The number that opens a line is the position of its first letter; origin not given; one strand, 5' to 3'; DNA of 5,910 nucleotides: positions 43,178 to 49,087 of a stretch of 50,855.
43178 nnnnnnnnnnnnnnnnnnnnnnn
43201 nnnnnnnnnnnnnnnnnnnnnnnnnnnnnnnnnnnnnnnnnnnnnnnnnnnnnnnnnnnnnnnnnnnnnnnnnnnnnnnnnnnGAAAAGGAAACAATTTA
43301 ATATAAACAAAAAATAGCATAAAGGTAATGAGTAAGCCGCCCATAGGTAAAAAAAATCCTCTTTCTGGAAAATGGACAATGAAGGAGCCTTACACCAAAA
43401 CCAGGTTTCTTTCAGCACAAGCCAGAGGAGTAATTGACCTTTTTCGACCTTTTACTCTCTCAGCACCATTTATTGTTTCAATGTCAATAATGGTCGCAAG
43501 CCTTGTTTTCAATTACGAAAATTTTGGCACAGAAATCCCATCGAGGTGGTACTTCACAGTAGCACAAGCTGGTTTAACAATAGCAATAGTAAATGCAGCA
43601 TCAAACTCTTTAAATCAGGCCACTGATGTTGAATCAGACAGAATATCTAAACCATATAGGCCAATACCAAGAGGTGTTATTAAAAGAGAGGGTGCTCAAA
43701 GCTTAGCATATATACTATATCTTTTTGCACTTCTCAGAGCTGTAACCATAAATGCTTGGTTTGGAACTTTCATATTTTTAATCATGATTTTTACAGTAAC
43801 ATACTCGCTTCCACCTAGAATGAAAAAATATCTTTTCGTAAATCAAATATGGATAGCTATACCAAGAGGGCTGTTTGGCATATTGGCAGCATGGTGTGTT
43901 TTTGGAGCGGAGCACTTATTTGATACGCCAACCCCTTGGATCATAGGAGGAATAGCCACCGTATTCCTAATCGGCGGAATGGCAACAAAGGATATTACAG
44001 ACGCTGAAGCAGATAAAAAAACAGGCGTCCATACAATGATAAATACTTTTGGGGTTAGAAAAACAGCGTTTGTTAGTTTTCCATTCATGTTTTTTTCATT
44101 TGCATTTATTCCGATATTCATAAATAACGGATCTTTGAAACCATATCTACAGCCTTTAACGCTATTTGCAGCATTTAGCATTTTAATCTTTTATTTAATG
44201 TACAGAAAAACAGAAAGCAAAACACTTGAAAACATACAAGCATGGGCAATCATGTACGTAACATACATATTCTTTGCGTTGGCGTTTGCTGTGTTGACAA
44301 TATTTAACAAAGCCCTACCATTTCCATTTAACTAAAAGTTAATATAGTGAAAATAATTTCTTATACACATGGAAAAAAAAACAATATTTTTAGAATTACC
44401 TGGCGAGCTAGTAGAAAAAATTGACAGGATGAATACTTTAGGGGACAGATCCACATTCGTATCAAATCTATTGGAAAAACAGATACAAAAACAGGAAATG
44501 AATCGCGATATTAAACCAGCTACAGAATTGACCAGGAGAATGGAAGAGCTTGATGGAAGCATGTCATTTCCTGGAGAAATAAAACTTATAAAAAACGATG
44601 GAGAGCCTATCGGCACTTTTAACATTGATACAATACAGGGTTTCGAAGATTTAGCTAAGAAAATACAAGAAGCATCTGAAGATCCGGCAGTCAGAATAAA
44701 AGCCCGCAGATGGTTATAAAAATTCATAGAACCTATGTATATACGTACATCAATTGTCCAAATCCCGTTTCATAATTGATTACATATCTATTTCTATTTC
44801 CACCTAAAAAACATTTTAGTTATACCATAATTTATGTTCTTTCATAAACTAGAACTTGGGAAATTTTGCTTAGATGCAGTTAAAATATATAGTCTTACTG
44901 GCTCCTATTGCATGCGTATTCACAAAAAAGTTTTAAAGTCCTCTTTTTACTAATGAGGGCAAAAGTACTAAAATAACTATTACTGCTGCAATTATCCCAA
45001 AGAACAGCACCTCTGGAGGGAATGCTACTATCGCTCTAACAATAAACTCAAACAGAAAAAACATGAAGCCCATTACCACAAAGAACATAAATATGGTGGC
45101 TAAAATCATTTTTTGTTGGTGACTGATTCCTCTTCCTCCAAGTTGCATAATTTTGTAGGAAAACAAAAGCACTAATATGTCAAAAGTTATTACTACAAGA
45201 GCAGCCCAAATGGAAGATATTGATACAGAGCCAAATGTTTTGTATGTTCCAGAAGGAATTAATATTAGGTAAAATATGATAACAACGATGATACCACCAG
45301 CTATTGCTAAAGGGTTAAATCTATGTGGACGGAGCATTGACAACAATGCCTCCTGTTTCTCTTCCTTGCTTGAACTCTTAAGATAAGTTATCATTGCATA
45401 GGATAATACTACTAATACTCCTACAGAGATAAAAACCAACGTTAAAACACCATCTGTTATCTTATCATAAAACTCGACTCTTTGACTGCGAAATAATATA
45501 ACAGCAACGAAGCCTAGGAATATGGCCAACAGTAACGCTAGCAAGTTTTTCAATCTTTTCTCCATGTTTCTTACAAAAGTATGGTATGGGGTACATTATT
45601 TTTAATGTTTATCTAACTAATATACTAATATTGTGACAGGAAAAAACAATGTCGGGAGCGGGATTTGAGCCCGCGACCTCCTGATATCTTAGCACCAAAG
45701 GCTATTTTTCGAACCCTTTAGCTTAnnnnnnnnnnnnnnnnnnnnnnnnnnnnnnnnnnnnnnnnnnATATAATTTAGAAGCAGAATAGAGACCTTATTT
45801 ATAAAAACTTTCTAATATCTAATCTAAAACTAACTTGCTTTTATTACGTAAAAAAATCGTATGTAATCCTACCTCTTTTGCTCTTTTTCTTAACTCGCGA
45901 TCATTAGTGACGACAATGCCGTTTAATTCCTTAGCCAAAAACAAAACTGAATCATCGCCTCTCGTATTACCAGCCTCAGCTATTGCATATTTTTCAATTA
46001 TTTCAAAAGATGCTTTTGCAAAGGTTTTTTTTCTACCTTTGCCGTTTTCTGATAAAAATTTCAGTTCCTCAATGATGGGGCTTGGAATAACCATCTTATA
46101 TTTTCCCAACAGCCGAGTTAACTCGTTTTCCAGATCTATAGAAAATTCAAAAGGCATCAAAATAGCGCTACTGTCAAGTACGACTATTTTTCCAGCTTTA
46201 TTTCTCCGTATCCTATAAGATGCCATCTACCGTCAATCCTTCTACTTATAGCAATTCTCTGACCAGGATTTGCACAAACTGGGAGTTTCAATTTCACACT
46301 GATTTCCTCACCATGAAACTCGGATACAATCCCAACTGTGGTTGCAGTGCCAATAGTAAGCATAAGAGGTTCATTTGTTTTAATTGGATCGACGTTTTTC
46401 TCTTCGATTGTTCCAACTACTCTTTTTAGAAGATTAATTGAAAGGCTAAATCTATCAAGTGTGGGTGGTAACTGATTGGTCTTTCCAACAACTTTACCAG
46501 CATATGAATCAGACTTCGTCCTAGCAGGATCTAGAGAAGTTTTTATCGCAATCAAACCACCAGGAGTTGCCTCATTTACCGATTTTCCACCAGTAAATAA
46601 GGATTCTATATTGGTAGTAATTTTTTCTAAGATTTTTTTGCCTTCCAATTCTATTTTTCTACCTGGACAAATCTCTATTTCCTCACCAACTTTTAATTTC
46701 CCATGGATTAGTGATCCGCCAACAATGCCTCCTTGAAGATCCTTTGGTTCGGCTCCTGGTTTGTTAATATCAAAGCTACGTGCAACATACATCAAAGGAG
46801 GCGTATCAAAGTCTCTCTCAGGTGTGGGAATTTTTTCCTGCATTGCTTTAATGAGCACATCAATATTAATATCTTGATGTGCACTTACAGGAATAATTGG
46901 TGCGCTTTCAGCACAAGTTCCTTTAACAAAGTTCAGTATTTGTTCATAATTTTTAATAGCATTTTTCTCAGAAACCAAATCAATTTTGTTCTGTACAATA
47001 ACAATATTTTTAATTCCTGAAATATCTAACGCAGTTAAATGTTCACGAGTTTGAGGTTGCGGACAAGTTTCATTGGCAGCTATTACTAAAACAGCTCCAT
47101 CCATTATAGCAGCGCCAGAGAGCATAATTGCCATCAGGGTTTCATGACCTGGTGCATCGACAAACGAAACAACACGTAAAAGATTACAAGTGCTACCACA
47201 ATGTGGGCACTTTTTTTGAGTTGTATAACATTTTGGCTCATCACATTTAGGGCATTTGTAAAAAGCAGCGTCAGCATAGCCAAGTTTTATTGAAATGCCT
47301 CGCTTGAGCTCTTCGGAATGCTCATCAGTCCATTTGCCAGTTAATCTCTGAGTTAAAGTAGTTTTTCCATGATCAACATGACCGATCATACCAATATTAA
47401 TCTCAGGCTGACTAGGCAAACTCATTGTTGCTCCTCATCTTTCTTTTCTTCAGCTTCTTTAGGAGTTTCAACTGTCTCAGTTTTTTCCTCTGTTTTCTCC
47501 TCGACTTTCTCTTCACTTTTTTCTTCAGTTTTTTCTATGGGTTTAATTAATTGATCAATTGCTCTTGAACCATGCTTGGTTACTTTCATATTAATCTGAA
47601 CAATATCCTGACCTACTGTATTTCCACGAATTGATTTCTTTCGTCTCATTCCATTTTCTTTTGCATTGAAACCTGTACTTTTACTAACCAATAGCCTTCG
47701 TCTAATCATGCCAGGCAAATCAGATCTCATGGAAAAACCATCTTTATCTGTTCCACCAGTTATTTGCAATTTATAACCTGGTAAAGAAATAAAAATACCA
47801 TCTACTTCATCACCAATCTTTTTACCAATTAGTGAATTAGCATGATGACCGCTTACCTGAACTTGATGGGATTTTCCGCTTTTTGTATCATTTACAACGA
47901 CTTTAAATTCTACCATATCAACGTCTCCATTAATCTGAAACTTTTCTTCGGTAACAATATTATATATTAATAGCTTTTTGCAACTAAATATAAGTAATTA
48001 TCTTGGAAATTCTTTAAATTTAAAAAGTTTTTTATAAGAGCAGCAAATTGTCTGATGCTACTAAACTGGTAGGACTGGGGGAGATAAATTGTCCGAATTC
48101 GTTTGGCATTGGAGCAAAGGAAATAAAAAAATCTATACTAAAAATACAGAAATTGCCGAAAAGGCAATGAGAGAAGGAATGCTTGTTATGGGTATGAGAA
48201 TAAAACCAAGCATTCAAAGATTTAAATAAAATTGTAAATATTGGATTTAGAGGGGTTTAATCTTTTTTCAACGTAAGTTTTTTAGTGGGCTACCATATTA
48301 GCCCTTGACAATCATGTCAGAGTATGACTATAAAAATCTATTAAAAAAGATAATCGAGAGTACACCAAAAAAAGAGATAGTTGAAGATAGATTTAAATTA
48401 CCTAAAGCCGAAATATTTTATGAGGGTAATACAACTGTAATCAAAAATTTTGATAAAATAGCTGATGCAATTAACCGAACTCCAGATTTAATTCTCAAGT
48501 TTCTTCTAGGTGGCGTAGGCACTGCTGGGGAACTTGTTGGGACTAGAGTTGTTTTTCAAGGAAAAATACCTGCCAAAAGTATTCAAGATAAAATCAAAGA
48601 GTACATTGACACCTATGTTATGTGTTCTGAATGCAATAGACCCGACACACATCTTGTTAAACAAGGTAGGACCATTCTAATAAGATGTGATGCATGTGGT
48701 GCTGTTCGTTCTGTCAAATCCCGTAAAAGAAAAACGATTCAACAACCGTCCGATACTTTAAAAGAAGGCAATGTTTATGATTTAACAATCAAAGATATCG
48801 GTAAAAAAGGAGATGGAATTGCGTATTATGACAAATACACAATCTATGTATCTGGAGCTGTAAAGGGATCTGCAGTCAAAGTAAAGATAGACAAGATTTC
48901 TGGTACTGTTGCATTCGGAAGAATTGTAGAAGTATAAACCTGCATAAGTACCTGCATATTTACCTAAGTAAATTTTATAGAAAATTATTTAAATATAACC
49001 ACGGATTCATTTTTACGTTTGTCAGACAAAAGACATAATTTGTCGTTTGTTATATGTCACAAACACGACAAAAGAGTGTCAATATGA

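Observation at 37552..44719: Eight-gene isoprenoid-tailoring operon: three UbiA prenyltransferases, a GGR-type reductase, a CrtI/CrtD-type desaturase and a CruF-like membrane protein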

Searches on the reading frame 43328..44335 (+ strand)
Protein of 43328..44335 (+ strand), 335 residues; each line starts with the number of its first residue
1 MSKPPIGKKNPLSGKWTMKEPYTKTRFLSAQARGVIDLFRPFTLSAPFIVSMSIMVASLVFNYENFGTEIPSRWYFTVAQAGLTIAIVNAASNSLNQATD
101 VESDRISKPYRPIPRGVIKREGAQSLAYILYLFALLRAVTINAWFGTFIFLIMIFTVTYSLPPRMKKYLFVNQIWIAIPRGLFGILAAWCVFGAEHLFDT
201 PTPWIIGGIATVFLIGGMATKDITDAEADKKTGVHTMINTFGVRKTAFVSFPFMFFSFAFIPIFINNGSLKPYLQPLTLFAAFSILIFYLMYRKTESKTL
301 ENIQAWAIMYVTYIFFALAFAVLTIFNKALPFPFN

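Call 3: search_protein_families(library=pfam, proteins=[window:43328-44335:+], max_evalue=0.01)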
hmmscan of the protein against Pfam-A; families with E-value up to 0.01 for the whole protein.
window:43328-44335:+ (335 aa): 1 family
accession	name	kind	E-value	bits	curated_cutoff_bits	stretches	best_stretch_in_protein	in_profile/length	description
PF01040.23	UbiA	-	9.7e-33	113.9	34.2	1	76-298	20-238/250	UbiA prenyltransferase family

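Call 4: search_protein_families(library=ncbifam, proteins=[window:43328-44335:+], max_evalue=0.01)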
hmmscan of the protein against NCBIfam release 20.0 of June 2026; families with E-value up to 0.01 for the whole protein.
window:43328-44335:+ (335 aa): 22 families
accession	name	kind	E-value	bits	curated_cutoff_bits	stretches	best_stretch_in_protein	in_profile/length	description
NF009523.0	PRK12884.1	equivalog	2.6e-26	92.5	269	1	76-319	37-274/279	prenyltransferase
NF009521.0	PRK12882.1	equivalog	1.1e-20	74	296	1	30-322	3-275/280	geranylgeranylglycerol-phosphate geranylgeranyltransferase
NF009525.0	PRK12887.1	equivalog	1.4e-18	67.3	226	1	33-320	15-307/310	homogentisate phytyltransferase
NF005742.0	PRK07566.1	equivalog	9.7e-17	61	313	1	29-256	25-245/315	chlorophyll synthase ChlG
NF009522.0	PRK12883.1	equivalog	4.6e-15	55.9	353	1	83-305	44-257/279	geranylgeranylglycerol-phosphate geranylgeranyltransferase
TIGR01476.1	chlor_syn_BchG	subfamily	4.9e-14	52.5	212.3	1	35-322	3-282/283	(bacterio)chlorophyll synthase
TIGR01475.1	ubiA_other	subfamily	5.3e-12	45.8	180.8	1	83-319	43-273/282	UbiA-like polyprenyltransferase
NF009513.0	PRK12872.1-3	equivalog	1e-10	41.7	288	1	63-304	42-273/293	prenyltransferase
NF009058.0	PRK12392.1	subfamily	3.2e-10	39.6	494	1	91-263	67-244/333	bacteriochlorophyll c synthase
NF035940.1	prenyl_rel_EboC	equivalog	1.4e-09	37.8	250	1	82-214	45-170/292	UbiA-like protein EboC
TIGR01474.1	ubiA_proteo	equivalog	2.7e-08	33.6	275.45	1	87-309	52-269/282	4-hydroxybenzoate octaprenyltransferase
NF009512.0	PRK12872.1-1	equivalog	3.2e-06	26.9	278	1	82-149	45-108/303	geranylgeranylglycerol-phosphate geranylgeranyltransferase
NF009609.0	PRK13106.1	equivalog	5.6e-06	25.9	349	1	91-254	64-229/301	prenyltransferase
TIGR02056.1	ChlG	equivalog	5.7e-06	26.1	436.45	1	90-254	68-236/306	chlorophyll synthase ChlG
NF041586.1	MqnP_DT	exception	9.3e-06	25.5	430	1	74-255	37-208/277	menaquinone biosynthesis prenyltransferase MqnP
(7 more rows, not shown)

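Call 20: search_solved_structures(query=window:43328-44335:+, max_evalue=0.01)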
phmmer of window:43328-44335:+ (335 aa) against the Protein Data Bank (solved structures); distinct sequences matched with E-value up to 0.01: 3.
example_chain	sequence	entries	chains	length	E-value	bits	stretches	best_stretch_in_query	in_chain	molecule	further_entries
6m31_A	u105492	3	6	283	7.3e-10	41.9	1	85-304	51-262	Digeranylgeranylglyceryl phosphate synthase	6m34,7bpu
9sas_C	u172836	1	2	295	2.2e-05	27.1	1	88-253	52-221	Chlorophyll a synthase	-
9sau_C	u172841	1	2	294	2.2e-05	27.1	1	88-253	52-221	Chlorophyll a synthase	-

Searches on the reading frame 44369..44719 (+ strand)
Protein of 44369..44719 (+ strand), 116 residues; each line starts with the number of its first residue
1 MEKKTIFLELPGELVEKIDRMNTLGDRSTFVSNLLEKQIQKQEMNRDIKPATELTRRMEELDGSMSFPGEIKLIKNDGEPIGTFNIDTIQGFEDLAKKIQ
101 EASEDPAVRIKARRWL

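Call 3: search_protein_families(library=pfam, proteins=[window:44369-44719:+], max_evalue=0.01)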
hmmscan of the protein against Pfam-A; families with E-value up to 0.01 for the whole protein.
window:44369-44719:+ (116 aa): 0 families

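Call 4: search_protein_families(library=ncbifam, proteins=[window:44369-44719:+], max_evalue=0.01)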
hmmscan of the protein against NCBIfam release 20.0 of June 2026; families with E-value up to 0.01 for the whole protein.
window:44369-44719:+ (116 aa): 0 families

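Call 62: search_protein_families(library=pfam, proteins=[window:44369-44719:+], max_evalue=10)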
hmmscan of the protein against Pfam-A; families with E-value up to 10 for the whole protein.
window:44369-44719:+ (116 aa): 1 family
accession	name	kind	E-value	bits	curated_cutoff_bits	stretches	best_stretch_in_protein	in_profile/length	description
PF07097.16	DUF1359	-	0.069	13.8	25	1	28-68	33-73/104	Protein of unknown function (DUF1359)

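Call 76: predict_structure(protein=window:44369-44719:+)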
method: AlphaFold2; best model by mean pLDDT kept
length: 116 residues; sequences in the alignment: 1
mean_pLDDT: 65.5   pTM: 0.53
mean pLDDT of the five models: 65.5, 63.1, 60.6, 58.3, 49.3
residues with pLDDT >= 90: 0; 70-90: 51; 50-70: 45; < 50: 20
segments of 3 or more residues with pLDDT < 50: 45-56, 60-66
pLDDT, mean of each block of 10 residues (from residue 1): 72 65 59 71 50 48 53 82 73 72 73 69
secondary structure, 60 per line:
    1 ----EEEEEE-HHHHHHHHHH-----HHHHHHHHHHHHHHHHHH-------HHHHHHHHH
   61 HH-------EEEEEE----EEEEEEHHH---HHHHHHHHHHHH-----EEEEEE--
elements in order: E5-10 H12-21 H27-44 H52-62 E70-75 E80-85 H92-103 E109-114

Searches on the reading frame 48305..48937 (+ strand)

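Call 30: search_protein_families(library=pfam, proteins=[window:48305-48937:+], max_evalue=0.00001)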
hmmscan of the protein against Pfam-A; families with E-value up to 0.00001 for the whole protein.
window:48305-48937:+ (210 aa): 2 families
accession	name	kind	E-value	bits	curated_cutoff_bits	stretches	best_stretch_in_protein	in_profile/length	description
PF01873.23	eIF-5_eIF-2B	-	1e-34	119.3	27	1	26-133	7-116/117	Domain found in IF2B/IF5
PF01938.26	TRAM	-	4e-09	36.6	21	1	153-208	3-61/61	TRAM domain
